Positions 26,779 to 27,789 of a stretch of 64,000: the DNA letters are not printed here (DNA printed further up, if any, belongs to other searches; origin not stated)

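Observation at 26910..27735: AT-rich orphan gene grafted directly behind the conserved MoxR-VWA (CoxD/CoxE-like) pair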

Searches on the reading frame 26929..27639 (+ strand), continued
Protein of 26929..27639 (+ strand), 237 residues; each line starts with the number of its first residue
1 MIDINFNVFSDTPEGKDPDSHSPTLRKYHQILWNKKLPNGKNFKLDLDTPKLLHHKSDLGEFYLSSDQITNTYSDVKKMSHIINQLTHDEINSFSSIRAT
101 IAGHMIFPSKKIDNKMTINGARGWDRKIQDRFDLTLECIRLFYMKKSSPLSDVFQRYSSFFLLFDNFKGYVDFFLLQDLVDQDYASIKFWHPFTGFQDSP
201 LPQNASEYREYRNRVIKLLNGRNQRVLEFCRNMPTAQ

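Call 43: get_annotated_region(hit=H3, flank=7000)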
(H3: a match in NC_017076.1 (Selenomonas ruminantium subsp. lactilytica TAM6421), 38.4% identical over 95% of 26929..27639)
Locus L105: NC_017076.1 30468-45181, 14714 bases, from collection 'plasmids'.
description: Selenomonas ruminantium subsp. lactilytica TAM6421 plasmid pSRC2, complete sequence
organism: Selenomonas ruminantium subsp. lactilytica TAM6421 (NCBI taxid 927704)
taxonomy: Bacteria; Bacillota; Negativicutes; Selenomonadales; Selenomonadaceae; Selenomonas; Selenomonas ruminantium; Selenomonas ruminantium subsp. lactilytica TAM6421
host: -; source: -; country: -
typing (MOB-suite, as given by PLSDB): non-mobilizable
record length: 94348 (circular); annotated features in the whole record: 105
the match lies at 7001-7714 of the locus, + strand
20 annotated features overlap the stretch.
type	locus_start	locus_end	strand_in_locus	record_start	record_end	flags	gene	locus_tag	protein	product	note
CDS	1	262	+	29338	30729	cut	-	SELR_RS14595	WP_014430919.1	ATP--cob(I)alamin adenosyltransferase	-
CDS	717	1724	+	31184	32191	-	-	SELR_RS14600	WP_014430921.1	ROK family protein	-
CDS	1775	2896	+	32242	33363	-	-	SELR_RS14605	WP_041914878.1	MFS transporter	GO:0055085 - transmembrane transport [Evidence IEA]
CDS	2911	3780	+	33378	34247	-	-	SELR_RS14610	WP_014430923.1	histidinol-phosphatase HisJ family protein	GO:0000105 - histidine biosynthetic process [Evidence IEA]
CDS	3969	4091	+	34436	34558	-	-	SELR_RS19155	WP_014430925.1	hypothetical protein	-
CDS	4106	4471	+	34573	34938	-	-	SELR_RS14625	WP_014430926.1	ACT domain-containing protein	-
CDS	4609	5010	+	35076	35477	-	-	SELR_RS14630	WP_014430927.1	flavodoxin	-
CDS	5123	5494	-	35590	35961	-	-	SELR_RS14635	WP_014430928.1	MerR family transcriptional regulator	GO:0006355 - regulation of DNA-templated transcription [Evidence IEA]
CDS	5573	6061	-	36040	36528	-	-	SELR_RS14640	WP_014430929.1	C-GCAxxG-C-C family protein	-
CDS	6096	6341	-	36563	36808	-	-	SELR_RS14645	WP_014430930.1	hypothetical protein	-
CDS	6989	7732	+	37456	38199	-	-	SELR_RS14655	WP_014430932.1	hypothetical protein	-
CDS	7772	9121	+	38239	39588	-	-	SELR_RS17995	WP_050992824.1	endonuclease/exonuclease/phosphatase family protein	-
CDS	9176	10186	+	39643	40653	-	-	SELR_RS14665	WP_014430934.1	macro domain-containing protein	-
CDS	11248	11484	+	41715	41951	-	-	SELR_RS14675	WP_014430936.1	hypothetical protein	-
CDS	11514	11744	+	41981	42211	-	-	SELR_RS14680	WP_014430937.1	hypothetical protein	-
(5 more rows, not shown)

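Call 45: find_related_loci(query=A1, collection=metagenome_contigs, flank=6000)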
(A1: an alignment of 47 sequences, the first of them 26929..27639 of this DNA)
Query A1 (237 aa) in metagenome_contigs; peptide patterns used: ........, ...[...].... (x = any residue, [..] = any of these).
600 stretches matched a pattern (row limit reached: there are more); 551 encode a relative of the query (tblastn E <= 1e-3); the best 80 are kept; 80 distinct loci.
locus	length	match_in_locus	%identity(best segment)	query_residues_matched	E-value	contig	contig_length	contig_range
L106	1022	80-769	73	2-231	3e-125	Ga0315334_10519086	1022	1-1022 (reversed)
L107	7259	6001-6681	72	1-227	2e-113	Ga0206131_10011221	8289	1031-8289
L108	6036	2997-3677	72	1-227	3e-113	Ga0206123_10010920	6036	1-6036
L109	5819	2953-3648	70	1-232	3e-113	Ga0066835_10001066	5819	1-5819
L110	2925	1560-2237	73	2-227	2e-116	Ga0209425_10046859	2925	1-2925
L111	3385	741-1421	70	2-228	5e-113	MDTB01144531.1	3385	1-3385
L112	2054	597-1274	72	2-227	1e-116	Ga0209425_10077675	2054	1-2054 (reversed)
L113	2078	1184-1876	70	2-232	2e-115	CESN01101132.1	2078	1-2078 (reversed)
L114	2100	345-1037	70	2-232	1e-114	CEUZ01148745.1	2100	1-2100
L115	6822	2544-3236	69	2-232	1e-108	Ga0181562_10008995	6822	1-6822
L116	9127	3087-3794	66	1-233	2e-106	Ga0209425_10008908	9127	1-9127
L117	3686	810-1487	69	1-226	3e-106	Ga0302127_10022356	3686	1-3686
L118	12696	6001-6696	64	1-236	7e-103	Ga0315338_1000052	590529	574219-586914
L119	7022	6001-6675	65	2-226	1e-102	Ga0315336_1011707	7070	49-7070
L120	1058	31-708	67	2-227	3e-112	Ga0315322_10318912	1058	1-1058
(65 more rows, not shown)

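Call 51: search_protein_families(library=pfam, alignment_id=A2, max_evalue=0.001)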
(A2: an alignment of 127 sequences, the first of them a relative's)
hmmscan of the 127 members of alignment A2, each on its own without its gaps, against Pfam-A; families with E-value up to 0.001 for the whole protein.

A. member 1, L003:5381-7204:+ (607 aa): 4 families
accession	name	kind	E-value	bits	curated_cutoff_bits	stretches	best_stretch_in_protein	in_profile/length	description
PF01380.27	SIS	-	5.5e-49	165.8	25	2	293-417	6-130/131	SIS domain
PF13522.11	GATase_6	-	6.5e-18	65.4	27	1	67-183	13-121/130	Glutamine amidotransferase domain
PF13537.11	GATase_7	-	1.3e-14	54.7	25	1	86-197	15-122/123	Glutamine amidotransferase domain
PF13230.11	GATase_4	-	7.5e-05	22.2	23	1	30-131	34-138/272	Glutamine amidotransferases class-II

B. families by the number of members that match (of 127 scanned): 112 families (the first 25 are shown)
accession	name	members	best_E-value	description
PF03372.29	Exo_endo_phos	17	6.1e-14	Endonuclease/Exonuclease/phosphatase family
PF14529.12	Exo_endo_phos_2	4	2.6e-06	Endonuclease-reverse transcriptase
PF01380.27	SIS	3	2.7e-65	SIS domain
PF13537.11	GATase_7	3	1.2e-44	Glutamine amidotransferase domain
PF13522.11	GATase_6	3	1.1e-41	Glutamine amidotransferase domain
PF14088.11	DUF4268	3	2.2e-33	Domain of unknown function (DUF4268)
PF18754.6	Nmad3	2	4e-59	Nucleotide modification associated domain 3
PF07661.19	MORN_2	2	1.3e-38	MORN repeat variant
PF13328.12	HD_4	2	1.3e-16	HD domain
PF01939.22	NucS_C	2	1.6e-11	Endonuclease NucS C-terminal domain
PF13395.12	HNH_4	2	6.2e-10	HNH endonuclease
PF01844.29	HNH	2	8.2e-10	HNH endonuclease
PF06250.17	YhcG_C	2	1.1e-06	YhcG PDDEXK nuclease domain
PF01966.28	HD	2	5.9e-06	HD domain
PF11867.13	T1RH-like_C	1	3.4e-116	Type I restriction enzyme HindI endonuclease subunit-like, C-terminal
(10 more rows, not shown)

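Call 52: search_protein_families(library=padloc, alignment_id=A2, max_evalue=0.00001)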
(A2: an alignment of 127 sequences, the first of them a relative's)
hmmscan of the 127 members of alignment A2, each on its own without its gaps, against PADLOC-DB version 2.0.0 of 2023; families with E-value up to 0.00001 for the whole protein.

A. member 1, L003:5381-7204:+ (607 aa): 0 families

B. families by the number of members that match (of 127 scanned): 60 families (the first 25 are shown)
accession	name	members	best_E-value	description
PDLC04914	PDC-S11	3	2.5e-132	-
PDLC04912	PDC-S11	3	8.2e-125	-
PDLC04911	PDC-S11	3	5.3e-124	-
PDLC04815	PDC-S02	3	1.9e-13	-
PDLC04799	PDC-S02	2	8.8e-160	-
PDLC04824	PDC-S02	2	1.8e-156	-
PDLC03210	mREase_II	2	6.7e-87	Type II methyl-directed restriction enzyme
PDLC04913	PDC-S11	2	1.6e-33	-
PDLC04819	PDC-S02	2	2.3e-19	-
PDLC04806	PDC-S02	2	4.1e-19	-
PDLC04916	PDC-S11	2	6.3e-08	-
PDLC03448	REase_II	2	1.6e-06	Type II restriction enzyme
PDLC03040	REase_I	1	0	Type I restriction enzyme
PDLC04945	PDC-S18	1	3.9e-102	-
PDLC02203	MzaA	1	5.9e-77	-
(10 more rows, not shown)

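Call 58: search_protein_families(library=pfam, proteins=[L118:6829-8619:+, L089:817-1638:-, L089:1638-2324:-, L093:5756-6451:+, L105:7772-9118:+], max_evalue=0.01)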
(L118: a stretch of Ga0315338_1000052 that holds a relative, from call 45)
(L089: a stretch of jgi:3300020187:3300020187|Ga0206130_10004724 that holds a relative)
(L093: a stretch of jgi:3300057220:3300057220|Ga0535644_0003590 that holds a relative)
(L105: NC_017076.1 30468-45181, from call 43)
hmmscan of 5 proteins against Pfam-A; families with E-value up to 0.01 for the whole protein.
L118:6829-8619:+ (597 aa): 1 family
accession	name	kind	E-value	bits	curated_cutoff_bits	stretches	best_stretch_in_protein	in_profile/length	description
PF03235.19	GmrSD_N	-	3.7e-22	79.8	33.2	1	11-253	4-197/199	GmrSD restriction endonuclease, N-terminal domain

L089:817-1638:- (273 aa): 1 family
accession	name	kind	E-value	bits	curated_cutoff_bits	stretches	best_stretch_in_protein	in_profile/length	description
PF03372.29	Exo_endo_phos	-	9.7e-12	45.5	24.5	1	3-263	1-225/225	Endonuclease/Exonuclease/phosphatase family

L089:1638-2324:- (228 aa): 1 family
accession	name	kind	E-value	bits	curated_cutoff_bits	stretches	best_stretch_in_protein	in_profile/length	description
PF03372.29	Exo_endo_phos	-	1.1e-05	25.7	24.5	1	3-218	1-225/225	Endonuclease/Exonuclease/phosphatase family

L093:5756-6451:+ (232 aa): 2 families
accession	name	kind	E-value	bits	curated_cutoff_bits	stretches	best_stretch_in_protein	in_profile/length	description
PF03372.29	Exo_endo_phos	-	5.5e-05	23.5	24.5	1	21-218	24-225/225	Endonuclease/Exonuclease/phosphatase family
PF14529.12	Exo_endo_phos_2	-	0.00034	20.9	27.4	1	93-222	3-117/117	Endonuclease-reverse transcriptase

L105:7772-9118:+ (449 aa): 1 family
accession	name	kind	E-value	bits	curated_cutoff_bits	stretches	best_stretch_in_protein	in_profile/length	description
PF03372.29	Exo_endo_phos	-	3.8e-06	27.2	24.5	1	4-225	1-225/225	Endonuclease/Exonuclease/phosphatase family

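Call 63: fold_search(model_id=the predicted structure, library=viral)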
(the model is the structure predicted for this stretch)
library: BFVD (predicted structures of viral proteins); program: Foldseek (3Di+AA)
matches with E <= 10: 72; with E <= 0.001: 0
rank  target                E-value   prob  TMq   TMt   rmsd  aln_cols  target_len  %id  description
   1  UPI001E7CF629         1.6e+00  0.02  0.12  0.11  20.6       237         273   10  (no name look-up for this kind of identifier)
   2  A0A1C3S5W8            2.4e+00  0.01  0.14  0.13  22.7       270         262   13  HNH endonuclease [Escherichia phage vB_Eco_slurp01]
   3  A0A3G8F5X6            3.0e+00  0.02  0.11  0.17  13.4       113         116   12  (no name in the UniProt tables at hand)
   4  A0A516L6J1            3.3e+00  0.02  0.14  0.17  16.8       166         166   13  (no name in the UniProt tables at hand)
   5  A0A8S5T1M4            3.7e+00  0.01  0.12  0.17  12.8       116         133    9  Uncharacterized protein [Myoviridae sp. ctWb16]
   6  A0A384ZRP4            4.2e+00  0.05  0.09  0.23   7.6        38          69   26  Uncharacterized protein [Escherichia phage C130_2]
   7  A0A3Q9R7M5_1          4.2e+00  0.01  0.16  0.06  21.2       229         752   11  Receptor binding protein [Bacillus phage pW4]
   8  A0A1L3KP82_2          4.4e+00  0.01  0.13  0.05  20.5       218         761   13  Uncharacterized protein [Hubei reo-like virus 6]
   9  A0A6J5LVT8            4.4e+00  0.01  0.12  0.16  15.4       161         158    7  Uncharacterized protein [uncultured Caudovirales phage]
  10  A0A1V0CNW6            4.7e+00  0.02  0.18  0.24  16.1       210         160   10  (no name in the UniProt tables at hand)
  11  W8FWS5                4.7e+00  0.02  0.10  0.15  13.2        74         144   18  (no name in the UniProt tables at hand)
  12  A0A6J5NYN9            4.7e+00  0.01  0.09  0.09  14.6       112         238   10  Oxoglutarate/iron-dependent dioxygenase [uncultured Caudovirales phage]
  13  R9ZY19                4.7e+00  0.01  0.09  0.14  14.0        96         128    9  (no name in the UniProt tables at hand)
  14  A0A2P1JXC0            4.7e+00  0.01  0.13  0.11  16.9       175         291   12  Tail assembly chaperone [Rhodococcus phage Finch]
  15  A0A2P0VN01            4.7e+00  0.01  0.11  0.08  18.5       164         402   12  Uncharacterized protein [Tetraselmis virus 1]
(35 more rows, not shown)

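Call 71: list_cluster_members(proteins=[P0001, P0075, P0115])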
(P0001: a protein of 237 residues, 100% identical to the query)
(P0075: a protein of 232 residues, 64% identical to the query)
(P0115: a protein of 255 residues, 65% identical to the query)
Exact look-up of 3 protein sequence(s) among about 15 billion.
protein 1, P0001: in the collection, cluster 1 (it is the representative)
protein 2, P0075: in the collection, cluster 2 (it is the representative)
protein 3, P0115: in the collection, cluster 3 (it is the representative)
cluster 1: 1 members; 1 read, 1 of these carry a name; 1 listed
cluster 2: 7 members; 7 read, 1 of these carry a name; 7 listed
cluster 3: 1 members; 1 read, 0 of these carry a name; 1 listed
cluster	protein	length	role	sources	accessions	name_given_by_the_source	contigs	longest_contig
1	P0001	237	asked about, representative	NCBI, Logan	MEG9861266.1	MAG: hypothetical protein V6Z81_01990 [Parvularculales bacterium]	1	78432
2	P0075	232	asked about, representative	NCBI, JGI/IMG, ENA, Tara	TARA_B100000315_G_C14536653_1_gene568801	strand:+ start:186 stop:884 length:699 start_codon:yes stop_codon:yes gene_type:complete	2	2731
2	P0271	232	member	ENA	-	-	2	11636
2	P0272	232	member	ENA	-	-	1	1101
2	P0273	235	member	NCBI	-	-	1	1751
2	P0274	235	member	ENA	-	-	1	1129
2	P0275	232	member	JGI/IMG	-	-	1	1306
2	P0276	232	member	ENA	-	-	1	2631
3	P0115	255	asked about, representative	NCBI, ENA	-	-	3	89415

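Call 74: search_protein_families(library=padloc, proteins=[L089:817-1638:-, L089:1638-2324:-, L093:5756-6451:+, L105:7772-9118:+, L003:7237-8031:+], max_evalue=0.01)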
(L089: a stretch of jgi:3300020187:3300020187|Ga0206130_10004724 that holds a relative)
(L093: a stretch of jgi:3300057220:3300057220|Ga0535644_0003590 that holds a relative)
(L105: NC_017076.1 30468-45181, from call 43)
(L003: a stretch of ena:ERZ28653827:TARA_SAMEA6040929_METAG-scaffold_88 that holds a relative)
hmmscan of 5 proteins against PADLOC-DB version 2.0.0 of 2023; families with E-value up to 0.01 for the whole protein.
L089:817-1638:- (273 aa): 0 families

L089:1638-2324:- (228 aa): 0 families

L093:5756-6451:+ (232 aa): 0 families

L105:7772-9118:+ (449 aa): 0 families

L003:7237-8031:+ (265 aa): 0 families
